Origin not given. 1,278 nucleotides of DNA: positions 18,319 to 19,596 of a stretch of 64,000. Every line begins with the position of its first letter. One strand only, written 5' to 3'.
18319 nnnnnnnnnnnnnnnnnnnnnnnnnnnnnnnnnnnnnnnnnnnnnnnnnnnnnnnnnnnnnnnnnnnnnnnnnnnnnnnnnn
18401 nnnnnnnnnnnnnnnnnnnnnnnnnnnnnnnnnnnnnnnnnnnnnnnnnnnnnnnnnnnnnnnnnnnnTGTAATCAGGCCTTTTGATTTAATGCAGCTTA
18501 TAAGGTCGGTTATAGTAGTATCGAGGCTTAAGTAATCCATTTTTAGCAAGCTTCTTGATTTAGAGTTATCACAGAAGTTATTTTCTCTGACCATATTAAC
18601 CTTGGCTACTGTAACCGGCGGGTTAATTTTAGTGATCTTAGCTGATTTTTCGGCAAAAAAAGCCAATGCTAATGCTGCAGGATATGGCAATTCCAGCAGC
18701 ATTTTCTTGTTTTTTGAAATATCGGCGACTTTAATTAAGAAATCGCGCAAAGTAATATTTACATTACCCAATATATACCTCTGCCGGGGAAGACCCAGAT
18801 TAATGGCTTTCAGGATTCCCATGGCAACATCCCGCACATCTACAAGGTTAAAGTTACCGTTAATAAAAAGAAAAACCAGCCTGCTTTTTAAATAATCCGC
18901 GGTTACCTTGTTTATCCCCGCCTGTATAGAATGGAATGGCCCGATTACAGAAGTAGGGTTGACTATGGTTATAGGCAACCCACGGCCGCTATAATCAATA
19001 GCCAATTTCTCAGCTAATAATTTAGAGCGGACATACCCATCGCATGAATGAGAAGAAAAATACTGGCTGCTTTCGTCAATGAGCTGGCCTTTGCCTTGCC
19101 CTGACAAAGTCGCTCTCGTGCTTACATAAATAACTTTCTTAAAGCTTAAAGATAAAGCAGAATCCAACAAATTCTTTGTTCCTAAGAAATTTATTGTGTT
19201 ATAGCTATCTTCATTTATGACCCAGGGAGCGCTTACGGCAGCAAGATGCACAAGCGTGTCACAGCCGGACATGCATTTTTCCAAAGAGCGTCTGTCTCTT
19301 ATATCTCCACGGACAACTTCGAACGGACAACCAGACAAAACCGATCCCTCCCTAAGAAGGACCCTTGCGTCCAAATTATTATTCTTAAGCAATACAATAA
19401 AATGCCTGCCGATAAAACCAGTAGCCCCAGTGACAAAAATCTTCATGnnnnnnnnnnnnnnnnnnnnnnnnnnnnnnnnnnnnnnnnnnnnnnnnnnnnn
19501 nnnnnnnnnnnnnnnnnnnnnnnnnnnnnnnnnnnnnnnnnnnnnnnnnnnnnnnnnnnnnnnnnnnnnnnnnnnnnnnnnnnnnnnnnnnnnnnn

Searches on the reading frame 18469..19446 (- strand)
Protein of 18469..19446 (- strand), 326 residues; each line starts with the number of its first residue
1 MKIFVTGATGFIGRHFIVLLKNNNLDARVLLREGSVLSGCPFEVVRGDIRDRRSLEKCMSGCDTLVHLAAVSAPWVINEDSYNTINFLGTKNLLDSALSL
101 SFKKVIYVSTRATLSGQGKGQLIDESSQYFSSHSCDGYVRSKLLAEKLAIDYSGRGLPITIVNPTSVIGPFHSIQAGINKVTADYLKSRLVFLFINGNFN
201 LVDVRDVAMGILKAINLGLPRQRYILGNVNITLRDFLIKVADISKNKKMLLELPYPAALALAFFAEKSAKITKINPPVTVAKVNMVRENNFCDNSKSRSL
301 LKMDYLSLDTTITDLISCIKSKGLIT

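Call 11: search_protein_families(library=pfam, proteins=[window:18469-19446:-], max_evalue=0.001)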
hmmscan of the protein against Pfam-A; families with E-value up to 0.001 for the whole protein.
window:18469-19446:- (326 aa): 8 families
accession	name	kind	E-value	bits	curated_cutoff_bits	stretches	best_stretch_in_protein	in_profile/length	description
PF01370.27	Epimerase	-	7.9e-30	104.5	20.9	1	3-224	1-237/240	NAD dependent epimerase/dehydratase family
PF01073.25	3Beta_HSD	-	1.7e-19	70.4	22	1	5-154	2-162/280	3-beta hydroxysteroid dehydrogenase/isomerase family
PF07993.18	NAD_binding_4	-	3.6e-17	62.8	20.1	1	53-180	80-218/258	Male sterility protein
PF16363.11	GDP_Man_Dehyd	-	5.3e-14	52.8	27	1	4-184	1-200/332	GDP-mannose 4,6 dehydratase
PF13460.12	NAD_binding_10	-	5.3e-11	43.2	27.2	1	7-166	1-145/184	NAD(P)H-binding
PF02719.21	Polysacc_synt_2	-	5.1e-08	32.9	20.2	1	4-110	2-128/293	Polysaccharide biosynthesis protein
PF04321.23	RmlD_sub_bind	-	2.9e-07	30.3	27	1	1-148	1-135/287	RmlD substrate binding domain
PF05368.20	NmrA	-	3e-05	24.2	27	1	2-67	4-75/298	NmrA-like family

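Call 46: search_protein_families(library=ncbifam, proteins=[window:18469-19446:-], max_evalue=1e-10)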
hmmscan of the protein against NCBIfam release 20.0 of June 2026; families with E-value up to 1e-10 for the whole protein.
window:18469-19446:- (326 aa): 8 families
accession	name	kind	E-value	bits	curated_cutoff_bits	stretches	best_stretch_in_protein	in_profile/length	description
TIGR03466.1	HpnA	hypoth_equivalog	5.6e-70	235.8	367.65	1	1-324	1-326/327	hopanoid-associated sugar epimerase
NF052578.1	StrlDmthSdmBMthl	equivalog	2e-28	100.1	600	1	1-254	1-255/328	sterol demethylase protein SdmB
NF042423.1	oxyalk_red_Shew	equivalog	1e-21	77.4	580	1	2-171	10-178/331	2-alkyl-3-oxoalkanoate reductase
TIGR04180.1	EDH_00030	hypoth_equivalog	8.8e-21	74.2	475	1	3-187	1-195/297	NAD-dependent 4,6-dehydratase LegB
TIGR01746.1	Thioester-redct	subfamily_domain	5.8e-19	68.6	213.35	1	56-170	83-198/371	thioester reductase domain-containing protein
NF042422.1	oxyalk_red_OleD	equivalog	6.8e-16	58.5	580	1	1-171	1-172/329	2-alkyl-3-oxoalkanoate reductase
NF038078.1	NRPS_MxcG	equivalog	1.8e-12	45.4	2300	1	55-170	1163-1277/1442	myxochelin non-ribosomal peptide synthetase MxcG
TIGR01179.1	galE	equivalog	1.6e-11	43.6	262.3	1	2-173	1-182/332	UDP-glucose 4-epimerase GalE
